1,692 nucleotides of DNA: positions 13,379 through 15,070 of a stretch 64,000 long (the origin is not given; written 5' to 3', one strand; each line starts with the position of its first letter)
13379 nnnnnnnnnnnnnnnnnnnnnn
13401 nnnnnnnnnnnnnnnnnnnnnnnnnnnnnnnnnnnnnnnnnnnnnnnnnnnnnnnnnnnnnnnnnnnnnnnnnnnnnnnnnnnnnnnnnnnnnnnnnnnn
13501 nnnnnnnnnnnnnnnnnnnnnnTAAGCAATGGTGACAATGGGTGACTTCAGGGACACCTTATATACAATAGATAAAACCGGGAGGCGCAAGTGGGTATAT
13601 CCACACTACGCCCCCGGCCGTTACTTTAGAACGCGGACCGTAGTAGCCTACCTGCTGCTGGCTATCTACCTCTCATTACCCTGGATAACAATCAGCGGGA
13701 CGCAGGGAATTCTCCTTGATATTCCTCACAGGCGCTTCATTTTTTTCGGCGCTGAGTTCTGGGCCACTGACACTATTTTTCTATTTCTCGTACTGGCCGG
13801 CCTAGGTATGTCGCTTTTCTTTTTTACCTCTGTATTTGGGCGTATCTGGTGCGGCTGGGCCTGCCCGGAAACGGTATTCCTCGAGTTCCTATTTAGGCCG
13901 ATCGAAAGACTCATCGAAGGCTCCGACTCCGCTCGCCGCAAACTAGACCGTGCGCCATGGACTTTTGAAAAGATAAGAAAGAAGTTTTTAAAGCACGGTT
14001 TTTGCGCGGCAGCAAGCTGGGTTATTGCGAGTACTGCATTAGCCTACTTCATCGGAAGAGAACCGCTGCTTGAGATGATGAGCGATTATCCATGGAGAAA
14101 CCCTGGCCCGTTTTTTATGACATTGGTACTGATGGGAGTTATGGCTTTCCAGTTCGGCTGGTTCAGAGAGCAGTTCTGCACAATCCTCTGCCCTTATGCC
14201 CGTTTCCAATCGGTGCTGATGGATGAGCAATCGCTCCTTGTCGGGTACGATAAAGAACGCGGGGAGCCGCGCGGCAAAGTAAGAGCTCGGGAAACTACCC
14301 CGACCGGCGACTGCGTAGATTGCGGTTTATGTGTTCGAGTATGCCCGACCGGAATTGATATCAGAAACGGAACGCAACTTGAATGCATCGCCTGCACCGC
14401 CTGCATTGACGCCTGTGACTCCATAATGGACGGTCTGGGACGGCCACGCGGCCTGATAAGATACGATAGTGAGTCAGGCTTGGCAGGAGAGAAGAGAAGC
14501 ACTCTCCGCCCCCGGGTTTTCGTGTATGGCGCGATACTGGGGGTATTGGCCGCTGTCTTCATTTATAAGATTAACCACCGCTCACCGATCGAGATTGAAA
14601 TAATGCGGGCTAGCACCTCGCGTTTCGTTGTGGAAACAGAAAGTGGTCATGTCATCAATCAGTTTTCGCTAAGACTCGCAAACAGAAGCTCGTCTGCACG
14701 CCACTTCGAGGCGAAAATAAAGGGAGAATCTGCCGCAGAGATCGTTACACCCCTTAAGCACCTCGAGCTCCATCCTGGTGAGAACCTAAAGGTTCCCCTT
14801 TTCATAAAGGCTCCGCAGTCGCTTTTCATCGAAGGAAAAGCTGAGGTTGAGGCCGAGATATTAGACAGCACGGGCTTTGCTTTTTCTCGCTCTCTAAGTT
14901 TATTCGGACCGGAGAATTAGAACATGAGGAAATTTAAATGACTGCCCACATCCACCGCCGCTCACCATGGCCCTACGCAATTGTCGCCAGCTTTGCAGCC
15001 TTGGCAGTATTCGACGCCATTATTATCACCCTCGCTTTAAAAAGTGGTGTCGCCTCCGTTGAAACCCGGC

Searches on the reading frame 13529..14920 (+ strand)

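Call 45: search_protein_families(library=pfam, proteins=[window:13529-14920:+], max_evalue=0.001)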
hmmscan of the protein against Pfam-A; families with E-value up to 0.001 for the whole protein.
window:13529-14920:+ (463 aa): 10 families
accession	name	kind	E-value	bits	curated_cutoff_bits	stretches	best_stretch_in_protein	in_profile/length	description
PF13746.11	Fer4_18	-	1.3e-40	138.5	27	1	212-315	1-114/114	4Fe-4S dicluster domain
PF11614.14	FixG_C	-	1.1e-14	55.1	25.6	1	344-460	1-118/119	IG-like fold at C-terminal of FixG, putative oxidoreductase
PF12838.12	Fer4_7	-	9.8e-10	39.2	27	1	216-276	7-52/52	4Fe-4S dicluster domain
PF12801.12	Fer4_5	-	2.8e-08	34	22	1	86-128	3-44/48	4Fe-4S binding domain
PF13187.11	Fer4_9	-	1.1e-06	29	27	0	243-275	34-50/52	4Fe-4S dicluster domain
PF13183.11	Fer4_8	-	3.1e-06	28.1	27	0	247-276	29-68/68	4Fe-4S dicluster domain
PF13534.11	Fer4_17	-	3.9e-06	27.8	22.2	0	216-277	7-61/61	4Fe-4S dicluster domain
PF13237.11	Fer4_10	-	1.4e-05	25.4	25.5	1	261-296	8-52/53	4Fe-4S dicluster domain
PF14697.11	Fer4_21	-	0.00035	21.1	35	0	256-274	35-53/59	4Fe-4S dicluster domain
PF00037.32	Fer4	-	0.00048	20.3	21.1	1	260-275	6-21/24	4Fe-4S binding domain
